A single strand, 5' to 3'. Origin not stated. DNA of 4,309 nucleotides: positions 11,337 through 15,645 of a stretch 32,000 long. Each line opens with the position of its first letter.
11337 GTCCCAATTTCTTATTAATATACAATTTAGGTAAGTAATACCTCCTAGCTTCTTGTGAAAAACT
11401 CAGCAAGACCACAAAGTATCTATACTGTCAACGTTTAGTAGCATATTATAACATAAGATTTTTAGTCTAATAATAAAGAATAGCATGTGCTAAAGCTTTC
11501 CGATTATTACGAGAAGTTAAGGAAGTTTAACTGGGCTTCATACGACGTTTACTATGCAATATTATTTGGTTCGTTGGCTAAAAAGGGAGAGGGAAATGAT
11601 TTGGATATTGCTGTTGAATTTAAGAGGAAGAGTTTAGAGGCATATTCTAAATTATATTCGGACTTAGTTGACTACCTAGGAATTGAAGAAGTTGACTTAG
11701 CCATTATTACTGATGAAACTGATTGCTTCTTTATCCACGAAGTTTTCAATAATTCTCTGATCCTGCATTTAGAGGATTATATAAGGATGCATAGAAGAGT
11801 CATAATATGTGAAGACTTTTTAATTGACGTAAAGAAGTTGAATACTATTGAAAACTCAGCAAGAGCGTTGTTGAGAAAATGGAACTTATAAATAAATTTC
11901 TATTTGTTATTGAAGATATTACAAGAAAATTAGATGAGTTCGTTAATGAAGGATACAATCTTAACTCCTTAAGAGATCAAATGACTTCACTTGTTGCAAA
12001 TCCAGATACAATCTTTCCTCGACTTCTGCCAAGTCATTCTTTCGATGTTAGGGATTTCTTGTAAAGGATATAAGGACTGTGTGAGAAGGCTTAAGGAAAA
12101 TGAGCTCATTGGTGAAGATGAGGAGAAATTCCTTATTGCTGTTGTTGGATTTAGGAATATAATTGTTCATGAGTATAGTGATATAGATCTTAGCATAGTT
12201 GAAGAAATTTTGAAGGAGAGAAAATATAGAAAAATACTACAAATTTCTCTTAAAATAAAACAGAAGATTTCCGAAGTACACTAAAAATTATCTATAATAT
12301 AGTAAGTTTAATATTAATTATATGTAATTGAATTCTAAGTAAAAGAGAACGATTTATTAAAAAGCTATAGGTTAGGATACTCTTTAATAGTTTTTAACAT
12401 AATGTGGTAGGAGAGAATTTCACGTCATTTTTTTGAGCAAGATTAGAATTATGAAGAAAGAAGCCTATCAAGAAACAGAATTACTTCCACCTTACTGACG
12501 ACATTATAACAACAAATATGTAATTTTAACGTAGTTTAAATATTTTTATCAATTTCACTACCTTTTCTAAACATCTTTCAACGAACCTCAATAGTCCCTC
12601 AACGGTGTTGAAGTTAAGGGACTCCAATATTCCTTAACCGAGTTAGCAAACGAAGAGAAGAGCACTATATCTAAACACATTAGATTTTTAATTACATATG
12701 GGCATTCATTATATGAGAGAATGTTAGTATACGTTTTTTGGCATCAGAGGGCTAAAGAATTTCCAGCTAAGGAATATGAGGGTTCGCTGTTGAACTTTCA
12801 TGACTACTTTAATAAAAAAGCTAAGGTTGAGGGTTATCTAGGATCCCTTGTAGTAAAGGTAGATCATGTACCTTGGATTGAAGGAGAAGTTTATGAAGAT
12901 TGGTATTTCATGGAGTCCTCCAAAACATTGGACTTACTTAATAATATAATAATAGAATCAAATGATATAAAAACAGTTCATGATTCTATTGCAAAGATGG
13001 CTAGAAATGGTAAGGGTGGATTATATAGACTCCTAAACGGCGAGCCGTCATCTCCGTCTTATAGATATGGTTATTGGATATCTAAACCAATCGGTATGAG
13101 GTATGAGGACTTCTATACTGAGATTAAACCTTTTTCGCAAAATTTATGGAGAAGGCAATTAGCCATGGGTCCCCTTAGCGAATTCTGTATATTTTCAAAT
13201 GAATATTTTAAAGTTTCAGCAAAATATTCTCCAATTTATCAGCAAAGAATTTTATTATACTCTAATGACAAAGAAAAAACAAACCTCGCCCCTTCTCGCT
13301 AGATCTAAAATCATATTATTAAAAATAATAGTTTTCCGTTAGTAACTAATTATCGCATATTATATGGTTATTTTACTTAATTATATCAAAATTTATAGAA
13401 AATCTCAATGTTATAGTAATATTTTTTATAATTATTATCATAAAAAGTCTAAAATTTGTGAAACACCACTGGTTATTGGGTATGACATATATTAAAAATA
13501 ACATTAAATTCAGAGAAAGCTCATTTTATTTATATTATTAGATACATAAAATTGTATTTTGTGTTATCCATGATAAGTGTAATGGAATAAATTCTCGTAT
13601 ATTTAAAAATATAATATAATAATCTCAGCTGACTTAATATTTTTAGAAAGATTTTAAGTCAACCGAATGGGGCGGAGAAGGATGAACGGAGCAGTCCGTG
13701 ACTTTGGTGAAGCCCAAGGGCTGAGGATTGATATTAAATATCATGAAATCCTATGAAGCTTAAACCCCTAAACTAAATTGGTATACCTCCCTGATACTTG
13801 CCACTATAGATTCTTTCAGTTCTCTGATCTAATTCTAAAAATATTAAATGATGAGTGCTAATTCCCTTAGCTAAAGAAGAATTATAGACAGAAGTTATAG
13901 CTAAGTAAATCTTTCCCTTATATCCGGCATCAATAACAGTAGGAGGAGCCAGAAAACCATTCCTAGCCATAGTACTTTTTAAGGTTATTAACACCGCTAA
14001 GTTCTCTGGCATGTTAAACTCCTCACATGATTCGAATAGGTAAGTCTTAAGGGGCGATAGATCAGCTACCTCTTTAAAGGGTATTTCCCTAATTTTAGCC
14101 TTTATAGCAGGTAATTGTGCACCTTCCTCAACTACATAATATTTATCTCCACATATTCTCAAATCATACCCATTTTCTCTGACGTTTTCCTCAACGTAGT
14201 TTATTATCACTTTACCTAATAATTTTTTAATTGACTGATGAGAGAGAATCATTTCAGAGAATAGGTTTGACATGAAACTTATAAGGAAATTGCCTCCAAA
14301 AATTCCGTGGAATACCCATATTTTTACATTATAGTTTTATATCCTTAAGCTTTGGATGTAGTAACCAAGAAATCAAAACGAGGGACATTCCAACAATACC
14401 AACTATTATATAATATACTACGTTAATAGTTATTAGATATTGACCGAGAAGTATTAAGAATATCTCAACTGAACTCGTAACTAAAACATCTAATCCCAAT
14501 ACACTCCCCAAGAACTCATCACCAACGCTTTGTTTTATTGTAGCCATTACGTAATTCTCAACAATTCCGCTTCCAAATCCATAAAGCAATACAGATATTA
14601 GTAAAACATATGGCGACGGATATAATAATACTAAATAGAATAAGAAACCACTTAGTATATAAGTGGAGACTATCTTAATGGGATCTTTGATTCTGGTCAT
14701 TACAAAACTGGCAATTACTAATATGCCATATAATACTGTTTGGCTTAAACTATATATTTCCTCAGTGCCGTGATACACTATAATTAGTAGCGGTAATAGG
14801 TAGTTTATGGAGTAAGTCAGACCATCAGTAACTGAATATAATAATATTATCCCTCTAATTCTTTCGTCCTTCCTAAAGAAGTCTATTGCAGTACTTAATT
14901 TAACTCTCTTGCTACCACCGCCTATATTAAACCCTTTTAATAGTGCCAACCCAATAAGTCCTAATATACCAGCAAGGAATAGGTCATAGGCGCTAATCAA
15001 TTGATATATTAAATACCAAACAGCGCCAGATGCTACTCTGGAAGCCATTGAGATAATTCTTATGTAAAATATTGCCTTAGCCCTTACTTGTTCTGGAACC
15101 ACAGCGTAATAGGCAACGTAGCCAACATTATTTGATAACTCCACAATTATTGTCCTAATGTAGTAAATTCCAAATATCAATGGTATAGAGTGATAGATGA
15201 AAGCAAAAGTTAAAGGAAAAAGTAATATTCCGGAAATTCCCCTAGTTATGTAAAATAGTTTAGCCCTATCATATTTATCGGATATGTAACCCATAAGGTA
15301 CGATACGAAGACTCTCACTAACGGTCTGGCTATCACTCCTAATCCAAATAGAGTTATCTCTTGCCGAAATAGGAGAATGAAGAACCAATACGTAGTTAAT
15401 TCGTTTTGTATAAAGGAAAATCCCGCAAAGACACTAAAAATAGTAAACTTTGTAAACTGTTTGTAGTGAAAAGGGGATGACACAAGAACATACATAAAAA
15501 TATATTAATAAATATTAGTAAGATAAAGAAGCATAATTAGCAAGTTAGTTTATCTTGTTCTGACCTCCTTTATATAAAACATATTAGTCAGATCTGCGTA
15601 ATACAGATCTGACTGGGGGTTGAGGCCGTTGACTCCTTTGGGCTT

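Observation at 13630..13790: Orphan omega-RNA-like relic with a compensatory stem change, pointing into the 3' end of the dcd-like gene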

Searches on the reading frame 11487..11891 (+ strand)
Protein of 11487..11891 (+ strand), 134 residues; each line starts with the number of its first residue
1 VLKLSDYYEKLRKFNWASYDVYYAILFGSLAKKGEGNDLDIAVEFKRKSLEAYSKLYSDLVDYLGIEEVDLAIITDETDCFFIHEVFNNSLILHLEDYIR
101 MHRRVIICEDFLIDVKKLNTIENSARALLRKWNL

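Call 8: search_protein_families(library=pfam, proteins=[window:11487-11891:+])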
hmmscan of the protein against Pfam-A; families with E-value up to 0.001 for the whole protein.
window:11487-11891:+ (134 aa): 2 families
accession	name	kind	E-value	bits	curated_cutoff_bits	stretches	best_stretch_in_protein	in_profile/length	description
PF18765.7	Polbeta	-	2.7e-10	40.7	26.9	1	18-94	10-88/93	Polymerase beta, Nucleotidyltransferase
PF01909.29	NTP_transf_2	-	0.00034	21.4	21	1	14-85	7-85/93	Nucleotidyltransferase domain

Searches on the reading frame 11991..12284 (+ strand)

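Call 8: search_protein_families(library=pfam, proteins=[window:11991-12284:+])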
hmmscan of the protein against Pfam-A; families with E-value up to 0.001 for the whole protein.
window:11991-12284:+ (97 aa): 1 family
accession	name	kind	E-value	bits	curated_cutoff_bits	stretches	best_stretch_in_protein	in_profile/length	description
PF01934.22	HepT-like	-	1.1e-17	64.3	23.5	1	2-80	34-111/120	Ribonuclease HepT-like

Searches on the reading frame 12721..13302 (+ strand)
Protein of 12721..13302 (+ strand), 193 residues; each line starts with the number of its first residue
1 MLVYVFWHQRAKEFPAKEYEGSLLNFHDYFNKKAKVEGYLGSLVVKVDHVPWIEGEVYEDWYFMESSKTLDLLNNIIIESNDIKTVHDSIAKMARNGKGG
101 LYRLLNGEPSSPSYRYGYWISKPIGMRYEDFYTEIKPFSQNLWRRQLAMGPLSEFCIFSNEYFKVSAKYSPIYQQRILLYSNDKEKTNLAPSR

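Call 8: search_protein_families(library=pfam, proteins=[window:12721-13302:+])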
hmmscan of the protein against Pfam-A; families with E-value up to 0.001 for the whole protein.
window:12721-13302:+ (193 aa): 0 families

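Call 74: find_encoding_contigs(protein=window:12721-13302:+, flank=1500, max_places=10)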
Protein window:12721-13302:+ (193 aa): 10 contigs read that carry it; 4 places shown.
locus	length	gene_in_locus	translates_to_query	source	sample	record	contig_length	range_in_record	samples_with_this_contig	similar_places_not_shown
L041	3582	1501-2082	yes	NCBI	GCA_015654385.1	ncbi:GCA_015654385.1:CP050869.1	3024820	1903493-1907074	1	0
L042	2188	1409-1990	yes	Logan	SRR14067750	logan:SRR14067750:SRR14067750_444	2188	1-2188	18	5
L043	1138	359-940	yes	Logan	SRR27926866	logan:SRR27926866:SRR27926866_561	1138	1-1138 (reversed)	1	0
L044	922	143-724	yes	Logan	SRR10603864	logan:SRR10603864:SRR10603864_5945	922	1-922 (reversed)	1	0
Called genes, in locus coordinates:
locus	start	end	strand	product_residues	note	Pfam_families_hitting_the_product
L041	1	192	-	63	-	-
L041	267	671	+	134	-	PF18765:Polbeta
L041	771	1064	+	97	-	PF01934:HepT-like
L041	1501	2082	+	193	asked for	-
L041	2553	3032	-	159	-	PF22769:DCD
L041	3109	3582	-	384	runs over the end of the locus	PF07690:MFS_1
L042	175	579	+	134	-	PF18765:Polbeta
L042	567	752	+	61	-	-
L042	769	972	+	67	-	PF01934:HepT-like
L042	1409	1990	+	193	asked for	-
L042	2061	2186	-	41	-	?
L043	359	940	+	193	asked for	-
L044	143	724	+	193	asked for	-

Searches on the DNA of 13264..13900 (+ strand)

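Call 55: search_dna_similar(query=window:13264-13790:+, collection=plasmids, mode=distant, max_evalue=0.001)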
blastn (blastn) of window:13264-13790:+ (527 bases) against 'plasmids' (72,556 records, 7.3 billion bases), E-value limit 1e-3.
Records with a match: 1; places in all: 1; records where one place covers at least 80% of the query: 0.
Best place of each record, by identity: 60-80% 1.
By first word of the organism name: Sulfolobus 1.
By predicted mobility (MOB-suite, as given by PLSDB): non-mobilizable 1.
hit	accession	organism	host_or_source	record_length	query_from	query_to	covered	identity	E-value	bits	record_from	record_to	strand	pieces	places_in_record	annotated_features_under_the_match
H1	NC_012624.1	Sulfolobus islandicus Y.N.15.51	-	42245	403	518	22%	79.3%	1e-14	88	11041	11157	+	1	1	RNA-guided endonuclease TnpB family protein | hypothetical protein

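Call 56: search_dna_similar(query=window:13264-13790:+, collection=phages, mode=distant, max_evalue=0.001)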
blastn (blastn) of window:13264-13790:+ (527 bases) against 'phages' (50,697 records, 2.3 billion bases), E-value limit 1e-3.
Records with a match: 7; places in all: 7; records where one place covers at least 80% of the query: 0.
Best place of each record, by identity: 90-95% 2; 80-90% 5.
By first word of the organism name: Sulfolobus 5; Acidianus 2.
By host as written in the record: - 2; Acidianus sp. CHAS 2; Sulfolobus solfataricus P2 2; Sulfolobus islandicus REY15A 1.
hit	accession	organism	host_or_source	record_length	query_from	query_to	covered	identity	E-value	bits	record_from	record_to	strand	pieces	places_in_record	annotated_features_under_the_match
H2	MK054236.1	Sulfolobus spindle-shaped virus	Norris Geyser Basin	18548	403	505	20%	80.6%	5e-14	85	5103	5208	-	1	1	hypothetical protein (x2)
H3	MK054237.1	Sulfolobus spindle-shaped virus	Norris Geyser Basin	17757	403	505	20%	80.6%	5e-14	85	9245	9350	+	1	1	hypothetical protein (x2)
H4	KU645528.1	Acidianus tailed spindle virus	Acidianus sp. CHAS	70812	433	510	15%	92.3%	3e-23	114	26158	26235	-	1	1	transposase | hypothetical protein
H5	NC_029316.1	Acidianus tailed spindle virus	Acidianus sp. CHAS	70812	433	510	15%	92.3%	3e-23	114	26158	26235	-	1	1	transposase | hypothetical protein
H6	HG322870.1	Sulfolobus monocaudavirus SMV1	Sulfolobus solfataricus P2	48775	433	505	14%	84.0%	4e-9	68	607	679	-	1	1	hypothetical protein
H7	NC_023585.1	Sulfolobus monocaudavirus SMV1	Sulfolobus solfataricus P2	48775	433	505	14%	84.0%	4e-9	68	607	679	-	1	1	hypothetical protein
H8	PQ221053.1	Sulfolobus phage SMV1a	Sulfolobus islandicus REY15A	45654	433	505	14%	84.0%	4e-9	68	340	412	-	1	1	hypothetical protein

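Call 65: search_rna_families(source=window, start=13300, end=13900, threshold=evalue, max_evalue=10)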
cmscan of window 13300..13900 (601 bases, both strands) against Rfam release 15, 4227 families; matches with E-value up to 10: 4.
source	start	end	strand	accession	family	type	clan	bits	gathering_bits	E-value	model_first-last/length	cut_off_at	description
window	13571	13636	+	RF02291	TtnuCD15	Gene; snRNA; snoRNA; CD-box;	-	20.4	75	3.6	1-65/65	no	Tetrahymena snoRNA TtnuCD15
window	13772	13900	-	RF01005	MIR530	Gene; miRNA;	-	18.5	85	0.72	38-172/172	5'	MIR530 microRNA precursor family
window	13716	13799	+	RF00349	snoR11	Gene; snRNA; snoRNA; CD-box;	-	18.2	50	2.9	1-90/90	no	Small nucleolar RNA R11/Z151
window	13716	13752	+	RF01648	ceN65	Gene; snRNA; snoRNA; CD-box;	-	14.5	48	3.2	1-65/65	no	Caenorhabditis snoRNA ceN65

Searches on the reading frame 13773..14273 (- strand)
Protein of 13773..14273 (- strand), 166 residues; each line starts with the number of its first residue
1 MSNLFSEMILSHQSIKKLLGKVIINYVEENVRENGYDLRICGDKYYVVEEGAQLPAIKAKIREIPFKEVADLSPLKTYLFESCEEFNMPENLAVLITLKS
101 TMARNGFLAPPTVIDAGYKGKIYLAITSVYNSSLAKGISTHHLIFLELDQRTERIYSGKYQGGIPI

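Call 8: search_protein_families(library=pfam, proteins=[window:13773-14273:-])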
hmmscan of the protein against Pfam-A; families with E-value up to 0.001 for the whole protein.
window:13773-14273:- (166 aa): 1 family
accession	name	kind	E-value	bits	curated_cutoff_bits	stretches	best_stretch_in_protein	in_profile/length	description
PF22769.1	DCD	-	1.2e-18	68.1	27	1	9-135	1-140/153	dCTP deaminase-like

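Call 11: find_encoding_contigs(protein=window:13773-14273:-, flank=3000, max_places=10)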
Protein window:13773-14273:- (166 aa): 23 contigs read that carry it; 10 places shown.
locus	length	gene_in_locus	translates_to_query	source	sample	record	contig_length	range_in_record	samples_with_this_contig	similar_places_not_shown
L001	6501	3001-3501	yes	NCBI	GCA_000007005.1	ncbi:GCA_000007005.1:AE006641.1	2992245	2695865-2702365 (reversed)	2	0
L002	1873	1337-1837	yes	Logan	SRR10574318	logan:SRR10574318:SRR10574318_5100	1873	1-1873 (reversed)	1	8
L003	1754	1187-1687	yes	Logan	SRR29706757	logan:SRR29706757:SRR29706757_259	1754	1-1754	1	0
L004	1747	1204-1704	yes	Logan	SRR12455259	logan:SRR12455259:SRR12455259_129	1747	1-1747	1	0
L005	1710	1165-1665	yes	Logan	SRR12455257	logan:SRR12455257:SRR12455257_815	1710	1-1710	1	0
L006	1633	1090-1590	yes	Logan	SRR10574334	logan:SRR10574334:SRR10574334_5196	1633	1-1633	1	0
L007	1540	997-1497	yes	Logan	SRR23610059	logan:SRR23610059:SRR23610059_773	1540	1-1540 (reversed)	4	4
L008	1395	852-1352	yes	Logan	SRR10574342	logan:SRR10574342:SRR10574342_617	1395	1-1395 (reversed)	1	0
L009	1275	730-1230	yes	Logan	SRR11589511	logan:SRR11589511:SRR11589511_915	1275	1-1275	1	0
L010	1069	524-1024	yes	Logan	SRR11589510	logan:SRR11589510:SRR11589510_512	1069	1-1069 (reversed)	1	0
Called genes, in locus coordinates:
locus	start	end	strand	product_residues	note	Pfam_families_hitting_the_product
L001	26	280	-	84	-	-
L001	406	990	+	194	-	PF05598:DUF772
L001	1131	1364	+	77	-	-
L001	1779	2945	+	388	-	PF07690:MFS_1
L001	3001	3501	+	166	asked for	PF22769:DCD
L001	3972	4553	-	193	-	-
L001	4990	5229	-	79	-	PF01934:HepT-like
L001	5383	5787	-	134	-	PF18765:Polbeta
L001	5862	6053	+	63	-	-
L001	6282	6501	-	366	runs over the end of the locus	-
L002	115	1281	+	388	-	PF07690:MFS_1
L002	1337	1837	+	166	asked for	PF22769:DCD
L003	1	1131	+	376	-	?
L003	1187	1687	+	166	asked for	PF22769:DCD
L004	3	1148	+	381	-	?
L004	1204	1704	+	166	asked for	PF22769:DCD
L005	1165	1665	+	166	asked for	PF22769:DCD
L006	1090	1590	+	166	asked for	PF22769:DCD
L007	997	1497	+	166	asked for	PF22769:DCD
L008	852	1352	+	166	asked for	PF22769:DCD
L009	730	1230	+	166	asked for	PF22769:DCD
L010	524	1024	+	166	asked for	PF22769:DCD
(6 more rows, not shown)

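Call 39: list_cluster_members(proteins=[window:13773-14270:-, window:12721-13299:+, window:14329-15492:-])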
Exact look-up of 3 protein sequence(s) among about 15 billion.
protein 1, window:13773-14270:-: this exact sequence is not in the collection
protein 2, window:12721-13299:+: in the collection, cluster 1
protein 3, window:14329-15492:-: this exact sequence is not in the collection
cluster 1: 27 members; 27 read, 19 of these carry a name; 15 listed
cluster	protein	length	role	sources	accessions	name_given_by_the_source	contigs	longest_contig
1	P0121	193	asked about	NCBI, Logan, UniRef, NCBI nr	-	-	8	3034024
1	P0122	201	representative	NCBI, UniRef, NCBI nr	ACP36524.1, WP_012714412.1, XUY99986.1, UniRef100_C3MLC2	conserved hypothetical protein [Sulfolobus islandicus L.S.2.15] | Uncharacterized protein n=1 Tax=Saccharolobus islandicus (strain L.S.2.15 / Lassen \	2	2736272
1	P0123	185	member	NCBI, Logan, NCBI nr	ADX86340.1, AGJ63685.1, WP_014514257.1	hypothetical protein [Saccharolobus islandicus] | hypothetical protein [Sulfolobus islandicus]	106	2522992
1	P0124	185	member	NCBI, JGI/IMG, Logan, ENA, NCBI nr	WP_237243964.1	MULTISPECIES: hypothetical protein [Sulfolobaceae]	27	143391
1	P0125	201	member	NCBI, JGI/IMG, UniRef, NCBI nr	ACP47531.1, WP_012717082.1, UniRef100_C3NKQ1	conserved hypothetical protein [Sulfolobus islandicus Y.N.15.51] | hypothetical protein | Uncharacterized protein n=1 Tax=Saccharolobus islandicus (strain Y.N.15.51 / Yellowstone \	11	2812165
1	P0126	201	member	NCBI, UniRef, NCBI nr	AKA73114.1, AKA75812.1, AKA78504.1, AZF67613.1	hypothetical protein SULI_03765 [Saccharolobus solfataricus] | Uncharacterized protein n=2 Tax=Saccharolobus solfataricus TaxID=2287 ... | hypothetical protein SULB_0741 [Saccharolobus solfataricus]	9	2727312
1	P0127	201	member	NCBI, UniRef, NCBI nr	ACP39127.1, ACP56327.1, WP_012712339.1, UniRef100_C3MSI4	hypothetical protein [Saccharolobus islandicus] | Uncharacterized protein n=2 Tax=Saccharolobus islandicus TaxID=43080 RepID=C3MSI4_SACI4 | conserved hypothetical protein [Sulfolobus islandicus M.14.25]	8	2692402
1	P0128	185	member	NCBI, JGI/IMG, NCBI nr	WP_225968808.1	hypothetical protein [Sulfolobus islandicus]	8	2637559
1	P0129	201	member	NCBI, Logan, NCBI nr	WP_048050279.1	hypothetical protein [Saccharolobus islandicus] | hypothetical protein [Sulfolobus islandicus]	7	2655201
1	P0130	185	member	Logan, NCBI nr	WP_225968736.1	hypothetical protein [Sulfolobus islandicus]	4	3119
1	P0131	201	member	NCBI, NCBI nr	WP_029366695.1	hypothetical protein [Saccharolobus islandicus] | hypothetical protein [Sulfolobus islandicus]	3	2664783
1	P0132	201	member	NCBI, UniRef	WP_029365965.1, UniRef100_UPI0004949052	hypothetical protein [Saccharolobus islandicus] | hypothetical protein n=1 Tax=Saccharolobus islandicus TaxID=43080 RepID=UPI0004949052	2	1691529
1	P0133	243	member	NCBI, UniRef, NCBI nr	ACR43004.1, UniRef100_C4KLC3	conserved hypothetical protein [Sulfolobus islandicus M.16.4] | Uncharacterized protein n=2 Tax=Saccharolobus islandicus TaxID=43080 RepID=C4KLC3_SACI6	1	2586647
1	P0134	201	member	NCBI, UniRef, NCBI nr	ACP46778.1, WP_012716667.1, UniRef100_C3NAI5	conserved hypothetical protein [Sulfolobus islandicus Y.G.57.14] | Uncharacterized protein n=1 Tax=Saccharolobus islandicus (strain Y.G.57.14 / Yellowstone \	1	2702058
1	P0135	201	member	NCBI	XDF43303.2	hypothetical protein AB1303_07905 [Saccharolobus solfataricus]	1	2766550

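Call 40: find_encoding_contigs(protein=P0126, flank=3000, max_places=4)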
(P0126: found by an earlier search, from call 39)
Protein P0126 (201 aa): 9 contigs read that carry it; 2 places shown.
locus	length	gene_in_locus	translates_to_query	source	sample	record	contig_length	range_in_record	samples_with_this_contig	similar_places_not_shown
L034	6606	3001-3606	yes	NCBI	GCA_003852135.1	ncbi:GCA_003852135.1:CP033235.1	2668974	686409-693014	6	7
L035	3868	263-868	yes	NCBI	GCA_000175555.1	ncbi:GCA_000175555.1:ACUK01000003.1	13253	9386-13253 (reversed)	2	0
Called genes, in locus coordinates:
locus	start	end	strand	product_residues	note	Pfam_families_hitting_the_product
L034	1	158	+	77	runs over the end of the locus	PF04014:MazE_antitoxin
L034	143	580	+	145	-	PF01850:PIN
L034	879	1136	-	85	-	-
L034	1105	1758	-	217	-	-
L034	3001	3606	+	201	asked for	-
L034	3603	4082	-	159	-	PF22769:DCD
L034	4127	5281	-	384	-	PF07690:MFS_1 (weak)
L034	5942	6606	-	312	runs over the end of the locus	PF00005:ABC_tran, PF13304:AAA_21 (weak), PF08352:oligo_HPY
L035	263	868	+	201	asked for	-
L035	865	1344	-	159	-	PF22769:DCD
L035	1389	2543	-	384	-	PF07690:MFS_1 (weak)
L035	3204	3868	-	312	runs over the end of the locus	PF00005:ABC_tran, PF13304:AAA_21 (weak), PF08352:oligo_HPY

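Call 41: find_encoding_contigs(protein=P0127, flank=3000, max_places=4)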
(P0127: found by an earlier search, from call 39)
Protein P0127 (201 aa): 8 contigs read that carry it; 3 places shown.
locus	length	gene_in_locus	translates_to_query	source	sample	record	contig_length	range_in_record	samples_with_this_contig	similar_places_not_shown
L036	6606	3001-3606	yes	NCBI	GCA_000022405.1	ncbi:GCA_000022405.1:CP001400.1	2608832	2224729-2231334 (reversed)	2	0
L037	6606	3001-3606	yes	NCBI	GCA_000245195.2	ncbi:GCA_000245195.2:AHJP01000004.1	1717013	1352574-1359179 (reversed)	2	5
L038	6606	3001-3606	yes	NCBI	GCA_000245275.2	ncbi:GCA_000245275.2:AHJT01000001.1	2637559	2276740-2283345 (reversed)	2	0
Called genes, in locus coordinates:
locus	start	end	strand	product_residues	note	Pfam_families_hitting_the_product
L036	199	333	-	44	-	-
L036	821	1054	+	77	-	PF04014:MazE_antitoxin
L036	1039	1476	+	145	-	PF01850:PIN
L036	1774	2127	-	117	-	-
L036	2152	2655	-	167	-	-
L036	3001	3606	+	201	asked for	-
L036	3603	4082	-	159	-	PF22769:DCD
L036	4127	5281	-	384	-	PF07690:MFS_1 (weak)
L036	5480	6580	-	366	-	PF04693:DDE_Tnp_2, PF01609:DDE_Tnp_1 (weak)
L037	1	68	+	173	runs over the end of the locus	PF12644:DUF3782, PF07788:PDDEXK_10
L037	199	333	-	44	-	-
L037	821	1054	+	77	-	PF04014:MazE_antitoxin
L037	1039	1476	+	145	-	PF01850:PIN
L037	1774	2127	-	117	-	-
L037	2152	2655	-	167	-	-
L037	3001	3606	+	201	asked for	-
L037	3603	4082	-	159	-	PF22769:DCD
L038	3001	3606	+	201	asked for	-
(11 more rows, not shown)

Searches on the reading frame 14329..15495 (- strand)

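Call 8: search_protein_families(library=pfam, proteins=[window:14329-15495:-])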
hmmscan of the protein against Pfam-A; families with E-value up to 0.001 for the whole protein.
window:14329-15495:- (388 aa): 1 family
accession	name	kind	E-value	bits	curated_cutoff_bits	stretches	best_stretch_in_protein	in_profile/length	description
PF07690.21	MFS_1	-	4.7e-14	52.5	33.4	2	36-339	15-338/347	Major Facilitator Superfamily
